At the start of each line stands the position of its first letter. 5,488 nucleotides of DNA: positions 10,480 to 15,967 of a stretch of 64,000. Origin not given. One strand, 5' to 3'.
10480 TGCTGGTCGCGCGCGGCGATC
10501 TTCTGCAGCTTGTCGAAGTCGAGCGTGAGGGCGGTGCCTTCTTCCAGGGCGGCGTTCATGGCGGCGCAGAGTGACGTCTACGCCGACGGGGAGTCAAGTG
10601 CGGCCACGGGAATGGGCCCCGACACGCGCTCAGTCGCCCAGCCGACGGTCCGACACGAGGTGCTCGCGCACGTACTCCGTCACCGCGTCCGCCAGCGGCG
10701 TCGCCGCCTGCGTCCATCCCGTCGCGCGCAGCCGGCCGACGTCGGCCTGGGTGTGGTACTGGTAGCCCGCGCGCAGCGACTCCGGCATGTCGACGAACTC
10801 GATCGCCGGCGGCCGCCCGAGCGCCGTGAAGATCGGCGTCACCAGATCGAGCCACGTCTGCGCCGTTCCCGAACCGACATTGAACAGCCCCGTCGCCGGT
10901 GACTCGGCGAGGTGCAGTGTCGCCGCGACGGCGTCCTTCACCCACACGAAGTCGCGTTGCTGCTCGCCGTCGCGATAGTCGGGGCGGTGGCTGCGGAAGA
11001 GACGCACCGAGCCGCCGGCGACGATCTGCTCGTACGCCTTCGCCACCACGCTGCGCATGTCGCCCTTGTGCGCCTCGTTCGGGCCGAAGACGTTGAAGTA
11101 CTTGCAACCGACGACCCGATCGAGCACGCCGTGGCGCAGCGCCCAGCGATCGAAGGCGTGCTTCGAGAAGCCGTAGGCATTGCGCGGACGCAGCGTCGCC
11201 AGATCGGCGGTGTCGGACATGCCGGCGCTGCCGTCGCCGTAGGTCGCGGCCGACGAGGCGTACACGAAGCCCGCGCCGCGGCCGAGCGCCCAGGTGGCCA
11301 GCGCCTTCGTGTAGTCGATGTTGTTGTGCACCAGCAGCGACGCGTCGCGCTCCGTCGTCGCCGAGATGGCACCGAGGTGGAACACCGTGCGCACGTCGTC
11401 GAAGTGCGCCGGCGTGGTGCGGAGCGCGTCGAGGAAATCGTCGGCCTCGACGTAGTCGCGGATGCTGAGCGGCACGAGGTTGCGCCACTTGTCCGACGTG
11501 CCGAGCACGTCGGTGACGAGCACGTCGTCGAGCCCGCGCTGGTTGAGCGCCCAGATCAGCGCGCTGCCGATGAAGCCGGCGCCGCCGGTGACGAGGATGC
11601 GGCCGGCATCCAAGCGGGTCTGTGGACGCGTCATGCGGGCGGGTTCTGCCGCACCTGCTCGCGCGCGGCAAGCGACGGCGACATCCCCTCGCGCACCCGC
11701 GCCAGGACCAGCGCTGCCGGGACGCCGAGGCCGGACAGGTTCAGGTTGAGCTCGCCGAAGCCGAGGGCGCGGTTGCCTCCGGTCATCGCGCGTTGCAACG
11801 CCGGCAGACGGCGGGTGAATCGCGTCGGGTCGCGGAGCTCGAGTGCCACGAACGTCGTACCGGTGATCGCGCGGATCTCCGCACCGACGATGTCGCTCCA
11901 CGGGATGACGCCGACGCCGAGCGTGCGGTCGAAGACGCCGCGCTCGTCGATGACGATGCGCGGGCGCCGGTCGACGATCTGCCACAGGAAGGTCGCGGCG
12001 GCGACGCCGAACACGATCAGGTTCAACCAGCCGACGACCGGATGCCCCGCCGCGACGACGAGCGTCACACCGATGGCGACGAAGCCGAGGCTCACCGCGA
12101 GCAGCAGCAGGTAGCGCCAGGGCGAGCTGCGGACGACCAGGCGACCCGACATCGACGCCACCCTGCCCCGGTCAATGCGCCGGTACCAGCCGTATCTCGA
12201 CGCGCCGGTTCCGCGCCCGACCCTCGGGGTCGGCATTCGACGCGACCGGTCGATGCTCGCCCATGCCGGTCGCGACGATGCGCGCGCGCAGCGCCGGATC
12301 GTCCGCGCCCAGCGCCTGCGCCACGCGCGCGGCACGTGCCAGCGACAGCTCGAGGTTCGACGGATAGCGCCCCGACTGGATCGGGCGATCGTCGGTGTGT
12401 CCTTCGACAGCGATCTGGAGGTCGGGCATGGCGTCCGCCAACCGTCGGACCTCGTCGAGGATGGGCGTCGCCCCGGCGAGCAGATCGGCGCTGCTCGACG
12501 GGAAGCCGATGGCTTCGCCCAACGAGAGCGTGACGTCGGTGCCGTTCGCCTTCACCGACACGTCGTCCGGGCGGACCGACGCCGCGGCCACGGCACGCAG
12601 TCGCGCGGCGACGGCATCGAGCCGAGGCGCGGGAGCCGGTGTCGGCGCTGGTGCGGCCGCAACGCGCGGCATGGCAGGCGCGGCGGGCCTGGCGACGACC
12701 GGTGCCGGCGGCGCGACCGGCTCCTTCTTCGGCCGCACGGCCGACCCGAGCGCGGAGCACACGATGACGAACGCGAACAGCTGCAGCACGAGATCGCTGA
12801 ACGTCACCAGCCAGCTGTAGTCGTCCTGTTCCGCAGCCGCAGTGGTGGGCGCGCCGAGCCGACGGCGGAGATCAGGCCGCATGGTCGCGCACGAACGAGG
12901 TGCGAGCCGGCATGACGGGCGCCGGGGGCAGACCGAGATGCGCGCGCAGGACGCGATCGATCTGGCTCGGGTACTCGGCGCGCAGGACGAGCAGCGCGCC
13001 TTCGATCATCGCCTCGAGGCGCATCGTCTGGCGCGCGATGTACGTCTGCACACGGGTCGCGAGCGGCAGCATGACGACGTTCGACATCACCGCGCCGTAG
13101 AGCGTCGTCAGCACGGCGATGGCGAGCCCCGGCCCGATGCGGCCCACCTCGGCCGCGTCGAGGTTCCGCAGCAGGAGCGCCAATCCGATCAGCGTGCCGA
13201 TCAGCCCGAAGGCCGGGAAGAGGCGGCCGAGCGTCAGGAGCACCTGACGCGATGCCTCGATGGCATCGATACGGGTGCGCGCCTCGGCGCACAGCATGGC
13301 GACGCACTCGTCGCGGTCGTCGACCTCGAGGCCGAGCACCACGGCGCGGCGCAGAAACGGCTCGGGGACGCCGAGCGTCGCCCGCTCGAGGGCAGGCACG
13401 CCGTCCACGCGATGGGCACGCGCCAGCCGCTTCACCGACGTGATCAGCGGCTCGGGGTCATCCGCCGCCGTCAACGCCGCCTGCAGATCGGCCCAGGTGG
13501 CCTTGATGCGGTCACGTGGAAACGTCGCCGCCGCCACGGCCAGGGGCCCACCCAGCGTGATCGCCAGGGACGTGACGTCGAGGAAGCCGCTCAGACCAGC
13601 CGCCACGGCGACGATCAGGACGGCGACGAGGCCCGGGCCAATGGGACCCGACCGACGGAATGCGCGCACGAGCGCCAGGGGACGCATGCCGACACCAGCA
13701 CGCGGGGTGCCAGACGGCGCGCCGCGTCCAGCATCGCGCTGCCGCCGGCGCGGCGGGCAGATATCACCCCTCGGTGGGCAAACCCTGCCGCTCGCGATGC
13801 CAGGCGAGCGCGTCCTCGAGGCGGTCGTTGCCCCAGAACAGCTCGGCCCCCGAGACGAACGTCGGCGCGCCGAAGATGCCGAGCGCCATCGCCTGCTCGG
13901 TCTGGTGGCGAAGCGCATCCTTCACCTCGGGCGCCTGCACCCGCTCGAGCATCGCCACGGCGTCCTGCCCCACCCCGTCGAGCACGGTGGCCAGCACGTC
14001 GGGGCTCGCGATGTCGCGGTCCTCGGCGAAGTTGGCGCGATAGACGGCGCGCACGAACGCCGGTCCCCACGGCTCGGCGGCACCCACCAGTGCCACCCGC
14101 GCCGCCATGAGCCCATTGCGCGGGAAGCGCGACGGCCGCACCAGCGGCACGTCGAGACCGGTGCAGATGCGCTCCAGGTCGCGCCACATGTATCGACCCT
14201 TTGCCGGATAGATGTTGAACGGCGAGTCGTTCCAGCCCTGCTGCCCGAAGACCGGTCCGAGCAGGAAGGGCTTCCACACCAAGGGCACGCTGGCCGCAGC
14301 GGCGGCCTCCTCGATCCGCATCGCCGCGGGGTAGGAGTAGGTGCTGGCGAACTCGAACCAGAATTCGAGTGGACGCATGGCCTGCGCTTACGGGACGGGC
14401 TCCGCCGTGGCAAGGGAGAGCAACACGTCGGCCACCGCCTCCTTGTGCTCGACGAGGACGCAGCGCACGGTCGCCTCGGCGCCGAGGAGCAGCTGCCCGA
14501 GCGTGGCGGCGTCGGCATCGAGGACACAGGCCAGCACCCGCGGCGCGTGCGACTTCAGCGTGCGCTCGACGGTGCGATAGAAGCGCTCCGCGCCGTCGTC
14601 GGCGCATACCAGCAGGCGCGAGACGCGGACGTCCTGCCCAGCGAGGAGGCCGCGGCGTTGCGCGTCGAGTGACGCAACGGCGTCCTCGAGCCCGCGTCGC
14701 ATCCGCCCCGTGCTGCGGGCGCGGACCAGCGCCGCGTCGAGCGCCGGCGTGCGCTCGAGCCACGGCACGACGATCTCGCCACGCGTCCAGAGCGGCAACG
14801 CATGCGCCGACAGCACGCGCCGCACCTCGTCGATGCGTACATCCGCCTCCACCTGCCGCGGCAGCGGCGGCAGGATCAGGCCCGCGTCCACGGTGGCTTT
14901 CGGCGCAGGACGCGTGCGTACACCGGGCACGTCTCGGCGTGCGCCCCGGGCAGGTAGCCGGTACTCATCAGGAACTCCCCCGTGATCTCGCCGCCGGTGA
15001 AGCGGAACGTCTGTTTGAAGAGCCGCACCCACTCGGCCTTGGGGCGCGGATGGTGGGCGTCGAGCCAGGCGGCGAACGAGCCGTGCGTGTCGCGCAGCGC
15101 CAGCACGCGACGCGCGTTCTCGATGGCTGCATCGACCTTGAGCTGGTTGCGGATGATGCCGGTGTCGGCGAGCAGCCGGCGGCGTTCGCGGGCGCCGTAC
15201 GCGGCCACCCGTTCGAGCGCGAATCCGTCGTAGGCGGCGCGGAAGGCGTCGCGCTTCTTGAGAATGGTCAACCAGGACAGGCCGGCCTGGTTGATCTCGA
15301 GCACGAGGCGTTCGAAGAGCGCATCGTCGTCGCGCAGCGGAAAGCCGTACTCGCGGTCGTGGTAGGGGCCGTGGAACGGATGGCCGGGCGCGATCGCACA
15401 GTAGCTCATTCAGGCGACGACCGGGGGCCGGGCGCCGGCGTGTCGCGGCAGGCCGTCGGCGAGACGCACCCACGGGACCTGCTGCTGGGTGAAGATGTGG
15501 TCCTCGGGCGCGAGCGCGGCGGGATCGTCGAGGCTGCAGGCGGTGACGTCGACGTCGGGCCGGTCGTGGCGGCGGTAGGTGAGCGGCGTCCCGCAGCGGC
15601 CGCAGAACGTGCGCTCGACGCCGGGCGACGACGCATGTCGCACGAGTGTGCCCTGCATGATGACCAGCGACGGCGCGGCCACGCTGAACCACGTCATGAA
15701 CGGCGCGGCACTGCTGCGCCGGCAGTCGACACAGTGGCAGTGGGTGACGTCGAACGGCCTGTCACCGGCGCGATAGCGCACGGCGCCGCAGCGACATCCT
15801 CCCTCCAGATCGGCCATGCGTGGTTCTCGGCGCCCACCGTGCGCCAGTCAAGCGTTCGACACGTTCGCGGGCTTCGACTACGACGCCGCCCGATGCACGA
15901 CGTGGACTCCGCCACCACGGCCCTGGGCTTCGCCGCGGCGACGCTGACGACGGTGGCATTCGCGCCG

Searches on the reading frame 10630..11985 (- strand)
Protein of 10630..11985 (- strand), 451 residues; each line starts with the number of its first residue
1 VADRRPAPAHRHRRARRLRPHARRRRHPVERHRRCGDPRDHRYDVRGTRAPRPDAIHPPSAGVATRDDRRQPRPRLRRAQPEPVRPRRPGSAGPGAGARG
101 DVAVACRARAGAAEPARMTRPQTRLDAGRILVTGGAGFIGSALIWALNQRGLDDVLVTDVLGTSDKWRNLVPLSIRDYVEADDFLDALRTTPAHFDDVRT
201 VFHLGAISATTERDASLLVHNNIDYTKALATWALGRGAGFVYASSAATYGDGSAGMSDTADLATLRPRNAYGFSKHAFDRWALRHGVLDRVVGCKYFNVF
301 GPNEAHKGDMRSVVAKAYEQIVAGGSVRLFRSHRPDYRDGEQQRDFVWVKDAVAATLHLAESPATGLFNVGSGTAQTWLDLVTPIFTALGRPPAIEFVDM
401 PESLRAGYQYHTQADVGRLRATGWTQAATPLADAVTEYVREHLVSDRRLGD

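Call 31: search_protein_families(library=pfam, proteins=[window:10630-11985:-], max_evalue=0.00001)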
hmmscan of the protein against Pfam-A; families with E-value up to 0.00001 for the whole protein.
window:10630-11985:- (451 aa): 4 families
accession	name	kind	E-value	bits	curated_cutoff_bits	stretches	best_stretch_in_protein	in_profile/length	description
PF01370.27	Epimerase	-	2.3e-40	138.9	20.9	1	130-371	1-240/240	NAD dependent epimerase/dehydratase family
PF16363.11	GDP_Man_Dehyd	-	5.6e-15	56.1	27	1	131-419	1-298/332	GDP-mannose 4,6 dehydratase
PF04321.23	RmlD_sub_bind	-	5.3e-07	29.4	27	1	129-281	2-135/287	RmlD substrate binding domain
PF01073.25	3Beta_HSD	-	6e-07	29.2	22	1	131-253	1-124/280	3-beta hydroxysteroid dehydrogenase/isomerase family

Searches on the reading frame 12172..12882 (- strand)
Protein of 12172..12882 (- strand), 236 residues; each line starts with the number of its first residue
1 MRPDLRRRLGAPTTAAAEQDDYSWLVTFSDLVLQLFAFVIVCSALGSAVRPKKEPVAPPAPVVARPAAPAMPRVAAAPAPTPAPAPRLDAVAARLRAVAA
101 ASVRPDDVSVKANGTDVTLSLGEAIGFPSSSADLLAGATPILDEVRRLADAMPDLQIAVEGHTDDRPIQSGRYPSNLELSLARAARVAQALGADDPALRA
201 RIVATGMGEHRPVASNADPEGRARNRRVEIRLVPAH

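Call 31: search_protein_families(library=pfam, proteins=[window:12172-12882:-], max_evalue=0.00001)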
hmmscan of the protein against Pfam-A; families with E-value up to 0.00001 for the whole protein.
window:12172-12882:- (236 aa): 1 family
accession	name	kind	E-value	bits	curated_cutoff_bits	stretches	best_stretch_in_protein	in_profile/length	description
PF00691.25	OmpA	-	4.5e-14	53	27.2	1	127-226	2-98/98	OmpA family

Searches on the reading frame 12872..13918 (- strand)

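Call 32: search_protein_families(library=pfam, proteins=[window:12872-13918:-], max_evalue=0.00001)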
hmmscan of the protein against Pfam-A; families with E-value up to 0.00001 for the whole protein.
window:12872-13918:- (348 aa): 1 family
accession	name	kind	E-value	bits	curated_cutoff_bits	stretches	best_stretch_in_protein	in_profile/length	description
PF01618.21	MotA_ExbB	-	3.2e-17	62.9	22.9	1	189-302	10-126/127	MotA/TolQ/ExbB proton channel family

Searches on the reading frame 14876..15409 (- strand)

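Call 32: search_protein_families(library=pfam, proteins=[window:14876-15409:-], max_evalue=0.00001)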
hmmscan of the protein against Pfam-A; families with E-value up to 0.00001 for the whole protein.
window:14876-15409:- (177 aa): 1 family
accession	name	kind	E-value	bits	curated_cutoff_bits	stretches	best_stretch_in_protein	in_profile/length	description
PF03352.18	Adenine_glyco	-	2.5e-38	132.2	25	1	14-118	9-113/177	Methyladenine glycosylase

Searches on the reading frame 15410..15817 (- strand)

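Call 32: search_protein_families(library=pfam, proteins=[window:15410-15817:-], max_evalue=0.00001)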
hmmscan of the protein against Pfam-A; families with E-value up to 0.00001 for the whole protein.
window:15410-15817:- (135 aa): 1 family
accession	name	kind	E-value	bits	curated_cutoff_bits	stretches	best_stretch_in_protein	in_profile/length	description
PF04828.22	GFA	-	2.8e-24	85.8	24.3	1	4-111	2-114/115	Glutathione-dependent formaldehyde-activating enzyme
